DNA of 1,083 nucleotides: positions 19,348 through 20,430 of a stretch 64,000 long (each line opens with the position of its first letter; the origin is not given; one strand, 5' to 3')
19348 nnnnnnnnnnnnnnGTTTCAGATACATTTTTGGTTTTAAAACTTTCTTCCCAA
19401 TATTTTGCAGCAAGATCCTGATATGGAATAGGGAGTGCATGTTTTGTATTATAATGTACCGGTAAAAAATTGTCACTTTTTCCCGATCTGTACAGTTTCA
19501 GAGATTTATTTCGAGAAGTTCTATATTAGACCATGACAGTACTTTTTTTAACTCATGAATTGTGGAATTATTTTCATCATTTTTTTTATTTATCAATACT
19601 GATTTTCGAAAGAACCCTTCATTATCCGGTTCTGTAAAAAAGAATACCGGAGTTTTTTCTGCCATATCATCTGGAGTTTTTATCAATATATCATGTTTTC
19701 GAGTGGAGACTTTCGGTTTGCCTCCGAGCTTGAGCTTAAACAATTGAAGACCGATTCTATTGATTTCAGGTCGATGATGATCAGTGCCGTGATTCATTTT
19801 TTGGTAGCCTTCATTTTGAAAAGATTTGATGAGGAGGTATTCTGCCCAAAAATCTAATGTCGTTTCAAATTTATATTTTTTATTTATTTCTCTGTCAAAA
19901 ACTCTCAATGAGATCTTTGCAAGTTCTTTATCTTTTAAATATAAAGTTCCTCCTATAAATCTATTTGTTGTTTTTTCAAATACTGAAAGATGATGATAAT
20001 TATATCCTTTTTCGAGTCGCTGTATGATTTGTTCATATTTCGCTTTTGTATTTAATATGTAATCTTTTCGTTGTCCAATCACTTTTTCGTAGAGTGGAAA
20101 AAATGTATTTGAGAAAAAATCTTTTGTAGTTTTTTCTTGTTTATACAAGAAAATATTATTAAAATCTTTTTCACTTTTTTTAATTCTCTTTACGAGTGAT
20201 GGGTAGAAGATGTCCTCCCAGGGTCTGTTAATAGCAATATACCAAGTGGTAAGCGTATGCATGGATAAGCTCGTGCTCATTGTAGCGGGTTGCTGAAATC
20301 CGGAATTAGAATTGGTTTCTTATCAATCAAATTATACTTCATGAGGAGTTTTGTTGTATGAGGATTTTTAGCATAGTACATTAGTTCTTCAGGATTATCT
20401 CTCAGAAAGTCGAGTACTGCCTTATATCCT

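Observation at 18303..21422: Operon pairing a CofE-like gamma-glutamyl ligase homolog with an HExxH zincin-like protein: candidate C-terminal amino-acid tagging/trimming system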

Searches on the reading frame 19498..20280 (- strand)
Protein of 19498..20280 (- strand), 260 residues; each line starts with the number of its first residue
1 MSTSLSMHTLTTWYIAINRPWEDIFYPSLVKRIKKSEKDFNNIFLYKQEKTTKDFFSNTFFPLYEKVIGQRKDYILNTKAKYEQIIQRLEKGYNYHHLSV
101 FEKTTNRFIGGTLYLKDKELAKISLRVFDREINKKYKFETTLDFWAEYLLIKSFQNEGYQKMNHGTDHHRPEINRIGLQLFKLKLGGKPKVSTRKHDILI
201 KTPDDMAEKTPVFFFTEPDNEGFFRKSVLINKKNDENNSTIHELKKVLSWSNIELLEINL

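Call 3: search_protein_families(library=pfam, proteins=[window:19498-20280:-], max_evalue=1)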
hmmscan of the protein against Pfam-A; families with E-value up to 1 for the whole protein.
window:19498-20280:- (260 aa): 1 family
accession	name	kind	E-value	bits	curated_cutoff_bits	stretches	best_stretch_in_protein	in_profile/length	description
PF11850.13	DUF3370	-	0.053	12.8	25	1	192-242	323-374/422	Protein of unknown function (DUF3370)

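Call 4: search_protein_families(library=ncbifam, proteins=[window:19498-20280:-], max_evalue=1)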
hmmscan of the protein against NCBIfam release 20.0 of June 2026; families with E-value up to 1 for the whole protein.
window:19498-20280:- (260 aa): 0 families

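Call 10: find_homologous_proteins(query=window:19498-20280:-, max_evalue=0.001)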
Query window:19498-20280:- (260 aa): 7 proteins with E <= 0.001 among 231 candidates.
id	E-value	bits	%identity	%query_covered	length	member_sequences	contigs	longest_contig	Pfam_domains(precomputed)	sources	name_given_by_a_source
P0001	1.8e-123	429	99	75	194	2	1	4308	-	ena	-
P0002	2.1e-46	176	39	97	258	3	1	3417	-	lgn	-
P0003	1.3e-44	171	38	97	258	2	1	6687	-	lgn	-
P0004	1.0e-43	168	37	96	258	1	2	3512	-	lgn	-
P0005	6.8e-42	162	37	96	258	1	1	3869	-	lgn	-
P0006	2.9e-36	143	33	95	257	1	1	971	-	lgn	-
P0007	4.3e-34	136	34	96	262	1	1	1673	-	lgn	-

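Call 11: find_encoding_contigs(protein=P0003, flank=10000, max_places=4)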
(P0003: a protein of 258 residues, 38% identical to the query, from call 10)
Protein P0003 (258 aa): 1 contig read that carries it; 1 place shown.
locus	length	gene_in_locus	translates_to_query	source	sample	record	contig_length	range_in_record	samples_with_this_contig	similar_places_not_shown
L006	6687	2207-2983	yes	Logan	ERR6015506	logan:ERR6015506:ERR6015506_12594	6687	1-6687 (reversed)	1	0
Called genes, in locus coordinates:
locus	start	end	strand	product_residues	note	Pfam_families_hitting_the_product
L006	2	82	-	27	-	?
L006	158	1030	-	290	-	PF00188:CAP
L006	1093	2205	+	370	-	PF08014:MATCAP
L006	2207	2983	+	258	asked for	-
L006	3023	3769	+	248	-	PF01996:F420_ligase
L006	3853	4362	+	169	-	-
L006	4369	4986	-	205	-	PF21176:RecR_HhH, PF01751:Toprim, PF13662:Toprim_4, PF21175:RecR_C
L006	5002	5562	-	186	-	PF01765:RRF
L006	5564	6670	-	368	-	PF02163:Peptidase_M50, PF00595:PDZ (weak), PF13180:PDZ_2, PF17820:PDZ_6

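Call 12: find_encoding_contigs(protein=P0005, flank=10000, max_places=4)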
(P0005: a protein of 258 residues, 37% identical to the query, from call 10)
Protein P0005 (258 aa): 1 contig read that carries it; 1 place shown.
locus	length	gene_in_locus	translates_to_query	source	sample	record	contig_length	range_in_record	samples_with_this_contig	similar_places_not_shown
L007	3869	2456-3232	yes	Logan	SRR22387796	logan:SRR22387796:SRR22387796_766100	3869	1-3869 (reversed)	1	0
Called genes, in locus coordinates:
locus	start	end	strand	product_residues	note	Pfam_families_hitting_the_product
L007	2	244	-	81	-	?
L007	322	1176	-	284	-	PF00188:CAP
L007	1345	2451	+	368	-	PF08014:MATCAP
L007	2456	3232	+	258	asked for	-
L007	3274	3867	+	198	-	?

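Call 20: predict_structure(alignment_id=A1)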
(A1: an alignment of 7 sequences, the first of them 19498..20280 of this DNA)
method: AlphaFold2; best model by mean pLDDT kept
length: 260 residues; sequences in the alignment: 7
mean_pLDDT: 90.2   pTM: 0.88
mean pLDDT of the five models: 90.2, 87.8, 82.1, 79.7, 73.2
residues with pLDDT >= 90: 181; 70-90: 62; 50-70: 17; < 50: 0
segments of 3 or more residues with pLDDT < 50: none
pLDDT, mean of each block of 10 residues (from residue 1): 83 95 96 95 96 97 87 72 94 96 95 90 92 80 94 94 89 80 96 91 85 92 94 75 94 93
secondary structure, 60 per line:
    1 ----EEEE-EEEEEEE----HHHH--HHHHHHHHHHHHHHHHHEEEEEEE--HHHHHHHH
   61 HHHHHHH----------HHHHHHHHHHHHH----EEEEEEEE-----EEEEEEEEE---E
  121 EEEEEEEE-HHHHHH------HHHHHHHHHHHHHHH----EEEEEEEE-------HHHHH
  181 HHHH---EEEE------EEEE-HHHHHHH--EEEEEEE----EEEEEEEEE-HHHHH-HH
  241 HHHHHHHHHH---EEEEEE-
elements in order: E5-8 E10-16 H21-24 H27-43 E44-50 H53-67 H78-90 E95-102 E108-116 E120-128 H130-135 H142-156 E161-168 H176-184 E188-191 E198-201 H203-209 E212-218 E223-231 H233-237 H239-250 E254-259

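Call 21: search_protein_representatives(alignment_id=A1)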
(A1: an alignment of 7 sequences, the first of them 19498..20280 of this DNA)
Query: 7 sequences, 259 profile positions. Proteins with E-value up to 0.001 (for the whole library): 188; up to 1e-10: 114; up to 1e-30: 33. The best 150 are listed.
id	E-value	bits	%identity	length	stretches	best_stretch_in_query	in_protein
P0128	2.6e-96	338.2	-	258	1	2-258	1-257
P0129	2.4e-92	325.2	-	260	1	1-258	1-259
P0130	2.5e-83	295.7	-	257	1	2-258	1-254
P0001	1.5e-77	276.8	-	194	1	67-258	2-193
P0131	2.6e-72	259.6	-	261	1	6-253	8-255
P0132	5.6e-69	248.7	-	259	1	2-258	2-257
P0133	2.0e-67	243.6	-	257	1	2-258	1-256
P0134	9.7e-66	238.0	-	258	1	3-257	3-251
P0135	5.4e-64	232.3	-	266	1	3-257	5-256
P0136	7.4e-63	228.6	-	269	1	3-257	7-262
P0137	2.9e-62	226.7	-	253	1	5-256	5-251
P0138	1.5e-61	224.3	-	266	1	3-257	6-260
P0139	4.0e-60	219.6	-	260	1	6-253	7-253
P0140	1.2e-57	211.6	-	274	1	3-256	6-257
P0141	1.3e-55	204.9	-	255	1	5-255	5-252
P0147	1.2e-49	185.2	-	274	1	6-256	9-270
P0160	8.1e-29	117.0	-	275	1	17-255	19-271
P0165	2.7e-23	98.9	-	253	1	3-257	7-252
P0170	5.0e-21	91.5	-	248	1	6-254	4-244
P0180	7.4e-17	77.8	-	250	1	6-256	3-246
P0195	1.2e-14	70.6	-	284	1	9-218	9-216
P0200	1.7e-14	70.1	-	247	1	8-237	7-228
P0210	4.3e-13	65.5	-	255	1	20-226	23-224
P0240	7.7e-11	58.1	-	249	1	9-192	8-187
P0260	2.7e-09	53.1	-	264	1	43-201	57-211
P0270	3.9e-08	49.3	-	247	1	5-234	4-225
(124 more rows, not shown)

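Call 24: search_protein_families(library=pfam, proteins=[P0135, P0147, P0160, P0165, P0170, P0180, P0195, P0210, P0240, P0270], max_evalue=1)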
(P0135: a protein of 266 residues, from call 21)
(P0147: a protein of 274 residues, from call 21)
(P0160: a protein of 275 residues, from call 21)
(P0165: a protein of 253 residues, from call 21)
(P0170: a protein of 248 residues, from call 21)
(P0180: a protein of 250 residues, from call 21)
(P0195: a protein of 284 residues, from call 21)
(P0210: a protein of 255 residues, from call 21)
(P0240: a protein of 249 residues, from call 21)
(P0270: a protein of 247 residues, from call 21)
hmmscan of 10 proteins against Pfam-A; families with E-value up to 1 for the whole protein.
P0135 (266 aa): 1 family
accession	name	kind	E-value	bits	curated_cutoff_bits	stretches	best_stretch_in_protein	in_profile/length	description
PF13090.12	PP_kinase_C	-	0.075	12.9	25.8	0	197-252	78-136/172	Polyphosphate kinase C-terminal domain 2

P0147 (274 aa): 0 families

P0160 (275 aa): 0 families

P0165 (253 aa): 0 families

P0170 (248 aa): 2 families
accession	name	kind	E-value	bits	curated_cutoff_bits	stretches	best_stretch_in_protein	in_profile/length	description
PF04377.21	ATE_C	-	0.07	14.2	25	1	57-127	9-76/122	Arginine-tRNA-protein transferase, C terminus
PF12917.13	YfbR-like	-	0.18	11.9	25.9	1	40-95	125-179/182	5'-deoxynucleotidase YfbR-like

P0180 (250 aa): 0 families

P0195 (284 aa): 0 families

P0210 (255 aa): 2 families
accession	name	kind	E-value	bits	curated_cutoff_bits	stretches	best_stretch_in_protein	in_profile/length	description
PF22138.2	MjAgo_N-like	-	0.11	13.5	27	0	94-126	11-43/69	Archaeal argonaute protein N-terminal domain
PF08528.16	Whi5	-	0.16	12.2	25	0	40-49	4-13/25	Whi5 like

P0240 (249 aa): 0 families

P0270 (247 aa): 0 families

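Call 36: find_related_loci(query=A1, collection=genome_contigs, flank=8000)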
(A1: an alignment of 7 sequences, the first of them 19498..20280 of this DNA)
Query A1 (260 aa) in genome_contigs; peptide patterns used: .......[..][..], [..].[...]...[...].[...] (x = any residue, [..] = any of these).
20 stretches matched a pattern; 2 encode a relative of the query (tblastn E <= 1e-3); 2 distinct loci.
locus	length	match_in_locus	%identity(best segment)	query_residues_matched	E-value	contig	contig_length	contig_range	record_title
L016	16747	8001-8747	35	7-255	8e-48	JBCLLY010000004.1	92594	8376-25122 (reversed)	Candidatus Levyibacteriota bacterium isolate SLM_LV1_02b-C10 Node_4_length_92594_cov_80.480607, whole genome shotgun seq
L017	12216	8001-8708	32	13-253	4e-39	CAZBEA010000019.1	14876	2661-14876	MAG TPA_asm: uncultured Gammaproteobacteria bacterium isolate binchicken_co16_305 genome assembly, contig: NODE_6769_len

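Call 45: search_solved_structures(query=A2, max_evalue=10, show_alignments=2)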
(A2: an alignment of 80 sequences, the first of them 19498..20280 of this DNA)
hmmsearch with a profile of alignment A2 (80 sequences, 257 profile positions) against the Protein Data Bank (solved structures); distinct sequences matched with E-value up to 10: 6.
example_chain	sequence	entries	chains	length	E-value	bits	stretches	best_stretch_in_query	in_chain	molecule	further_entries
8vur_H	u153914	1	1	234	0.41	13.1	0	11-53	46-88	003-102 Heavy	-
6tdu_A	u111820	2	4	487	0.6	12.5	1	6-66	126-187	ATPTB1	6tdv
6tdw_A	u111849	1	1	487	0.6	12.5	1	6-66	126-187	ATPTB1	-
6xte_A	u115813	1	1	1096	1.1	11.7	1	20-98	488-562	Importin-5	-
6xu2_A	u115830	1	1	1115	1.1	11.6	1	20-98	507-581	Importin-5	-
9im6_A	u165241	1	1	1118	1.1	11.6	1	20-98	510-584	Importin-5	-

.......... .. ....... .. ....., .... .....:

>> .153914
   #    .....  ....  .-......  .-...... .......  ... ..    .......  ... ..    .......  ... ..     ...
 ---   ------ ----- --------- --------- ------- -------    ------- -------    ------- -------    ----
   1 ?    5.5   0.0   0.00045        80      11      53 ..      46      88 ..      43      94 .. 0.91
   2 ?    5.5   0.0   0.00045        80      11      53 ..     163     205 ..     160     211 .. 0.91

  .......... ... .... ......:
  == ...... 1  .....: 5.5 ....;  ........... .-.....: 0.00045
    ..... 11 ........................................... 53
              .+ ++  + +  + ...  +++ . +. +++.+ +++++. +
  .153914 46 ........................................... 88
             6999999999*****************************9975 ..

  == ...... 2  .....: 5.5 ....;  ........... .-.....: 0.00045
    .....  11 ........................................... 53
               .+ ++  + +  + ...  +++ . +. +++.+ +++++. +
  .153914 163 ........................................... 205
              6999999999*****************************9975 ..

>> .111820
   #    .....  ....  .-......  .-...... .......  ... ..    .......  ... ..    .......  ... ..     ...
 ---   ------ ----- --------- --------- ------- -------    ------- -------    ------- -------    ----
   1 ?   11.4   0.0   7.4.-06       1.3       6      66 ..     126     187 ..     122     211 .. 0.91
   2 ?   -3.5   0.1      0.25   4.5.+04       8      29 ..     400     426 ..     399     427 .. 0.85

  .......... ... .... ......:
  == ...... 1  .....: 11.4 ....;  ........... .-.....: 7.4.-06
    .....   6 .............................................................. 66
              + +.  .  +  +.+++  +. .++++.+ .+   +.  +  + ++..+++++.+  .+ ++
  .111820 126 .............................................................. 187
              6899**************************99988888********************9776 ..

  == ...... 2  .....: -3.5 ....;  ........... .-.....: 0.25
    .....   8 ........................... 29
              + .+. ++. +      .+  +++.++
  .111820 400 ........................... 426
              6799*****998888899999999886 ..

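Call 54: search_protein_families(library=pfam, proteins=[L017:5950-6822:-], max_evalue=0.001)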
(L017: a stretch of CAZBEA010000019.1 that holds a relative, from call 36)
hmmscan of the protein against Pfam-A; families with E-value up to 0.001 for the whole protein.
L017:5950-6822:- (290 aa): 1 family
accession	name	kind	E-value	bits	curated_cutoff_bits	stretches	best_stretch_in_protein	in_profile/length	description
PF02535.28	Zip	-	1.7e-45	156.1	35.1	2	135-280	170-320/323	ZIP Zinc transporter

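Call 55: fold_search(model_id=the predicted structure, library=pdb)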
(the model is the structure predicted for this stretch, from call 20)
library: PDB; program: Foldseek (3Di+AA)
matches with E <= 10: 955; with E <= 0.001: 83
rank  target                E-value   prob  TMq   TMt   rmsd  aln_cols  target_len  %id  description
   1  9wqx                  2.6e-07  1.00  0.50  0.46   4.9       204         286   12  aminoacyl-tRNA-dependent peptide synthase, Sbb17, complexed with streptothrisamine (released 2026-04-01)
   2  9wqy                  2.8e-07  1.00  0.49  0.46   5.1       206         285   12  aminoacyl-tRNA-dependent peptide synthase, Sba18, complexed with streptothrisamine (released 2026-04-01)
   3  9wqw                  8.9e-07  1.00  0.49  0.45   5.0       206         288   12  aminoacyl-tRNA-dependent peptide synthase, Sbb17 (released 2026-04-01)
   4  6snr                  2.0e-06  1.00  0.52  0.35   4.8       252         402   11  Crystal structure of FemX (released 2020-09-09)
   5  4v36_A                2.2e-06  1.00  0.41  0.33  12.7       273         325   10  The structure of L-PGS from Bacillus licheniformis (released 2015-08-19)
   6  4v36_B                4.9e-06  1.00  0.45  0.39   6.3       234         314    9  The structure of L-PGS from Bacillus licheniformis (released 2015-08-19)
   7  9j8s_A                5.5e-06  1.00  0.40  0.14   9.6       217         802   12  MprF from Pseudomonas aeruginosa in nanodisc, C2 symmetry (released 2025-09-03)
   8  1xe4                  7.4e-06  1.00  0.47  0.38   7.9       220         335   10  Crystal Structure of Weissella viridescens FemX (K36M) Mutant (released 2005-05-31)
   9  2wpw_C                8.9e-06  1.00  0.44  0.36   6.0       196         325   12  Tandem GNAT protein from the clavulanic acid biosynthesis pathway (without AcCoA) (released 2009-12-29)
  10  7wx5                  8.9e-06  1.00  0.39  0.36   5.9       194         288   15  a Legionella acetyltransferase effector VipF (released 2023-02-22)
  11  5vrv_F                1.2e-05  1.00  0.38  0.32   9.6       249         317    9  2.05 Angstrom Resolution Crystal Structure of C-terminal Domain (DUF2156) of Putative Lysylphosphatidylglycerol Synthe (released 2017-05-24)
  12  8e3s                  1.3e-05  1.00  0.42  0.24  10.5       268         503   15  CryoEM structure of yeast Arginyltransferase 1 (ATE1) (released 2023-04-26)
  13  5vrv_B                1.4e-05  1.00  0.39  0.33  10.0       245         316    9  2.05 Angstrom Resolution Crystal Structure of C-terminal Domain (DUF2156) of Putative Lysylphosphatidylglycerol Synthe (released 2017-05-24)
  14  5vrv_E                1.4e-05  1.00  0.42  0.35   8.8       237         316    8  2.05 Angstrom Resolution Crystal Structure of C-terminal Domain (DUF2156) of Putative Lysylphosphatidylglycerol Synthe (released 2017-05-24)
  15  2wpw_B                1.7e-05  1.00  0.41  0.34   7.6       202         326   11  Tandem GNAT protein from the clavulanic acid biosynthesis pathway (without AcCoA) (released 2009-12-29)
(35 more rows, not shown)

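Call 63: find_encoding_contigs(protein=P0200, flank=6000, max_places=2)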
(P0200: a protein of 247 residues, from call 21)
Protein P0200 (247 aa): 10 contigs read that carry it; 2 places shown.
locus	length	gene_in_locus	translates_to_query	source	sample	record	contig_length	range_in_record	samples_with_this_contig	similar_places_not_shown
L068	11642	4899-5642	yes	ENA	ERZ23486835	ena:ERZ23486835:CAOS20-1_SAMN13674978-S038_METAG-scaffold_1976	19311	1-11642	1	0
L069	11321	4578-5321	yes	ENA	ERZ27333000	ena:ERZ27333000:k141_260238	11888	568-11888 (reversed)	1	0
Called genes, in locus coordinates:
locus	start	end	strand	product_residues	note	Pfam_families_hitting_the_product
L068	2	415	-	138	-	?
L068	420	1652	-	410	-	PF00232:Glyco_hydro_1, PF00331:Glyco_hydro_10 (faint), PF02449:Glyco_hydro_42 (faint), PF00232:Glyco_hydro_1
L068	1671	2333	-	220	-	PF13482:RNase_H_2, PF10108:DNA_pol_B_exo2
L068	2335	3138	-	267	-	-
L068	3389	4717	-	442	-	PF02655:ATP-grasp_3 (faint), PF07478:Dala_Dala_lig_C (weak), PF13535:ATP-grasp_4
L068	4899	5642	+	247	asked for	-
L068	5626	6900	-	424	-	PF08014:MATCAP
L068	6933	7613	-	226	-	PF13462:Thioredoxin_4, PF01323:DSBA, PF13743:Thioredoxin_5 (faint)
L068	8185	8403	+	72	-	PF00313:CSD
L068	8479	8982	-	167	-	-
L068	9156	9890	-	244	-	-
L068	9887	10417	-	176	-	PF04542:Sigma70_r2, PF08281:Sigma70_r4_2, PF04545:Sigma70_r4 (weak)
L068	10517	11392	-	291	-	PF00246:Peptidase_M14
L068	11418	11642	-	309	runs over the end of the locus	PF00246:Peptidase_M14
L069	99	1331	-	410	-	PF00232:Glyco_hydro_1, PF00331:Glyco_hydro_10 (faint), PF02449:Glyco_hydro_42 (faint), PF00232:Glyco_hydro_1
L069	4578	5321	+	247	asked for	-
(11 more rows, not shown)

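Call 64: find_encoding_contigs(protein=P0260, flank=6000, max_places=2)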
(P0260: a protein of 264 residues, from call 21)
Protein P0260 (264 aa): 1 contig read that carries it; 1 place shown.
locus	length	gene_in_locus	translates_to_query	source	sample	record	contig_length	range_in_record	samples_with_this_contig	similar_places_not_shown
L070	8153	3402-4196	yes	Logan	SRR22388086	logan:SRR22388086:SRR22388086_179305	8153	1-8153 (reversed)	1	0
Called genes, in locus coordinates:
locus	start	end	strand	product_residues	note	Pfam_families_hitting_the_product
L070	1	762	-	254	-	?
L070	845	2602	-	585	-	PF01807:Zn_ribbon_DnaG, PF08275:DNAG_N, PF01751:Toprim, PF13362:Toprim_3 (weak), PF13662:Toprim_4, PF13155:Toprim_2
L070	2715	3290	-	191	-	PF01551:Peptidase_M23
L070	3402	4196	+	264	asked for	-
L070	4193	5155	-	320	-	PF02655:ATP-grasp_3 (weak), PF02955:GSH-S_ATP (weak), PF08443:RimK (faint)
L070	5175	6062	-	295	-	PF01149:Fapy_DNA_glyco, PF06831:H2TH, PF06827:zf-FPG_IleRS (weak)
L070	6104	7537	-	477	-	PF00999:Na_H_Exchanger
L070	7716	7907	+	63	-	-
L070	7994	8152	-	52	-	?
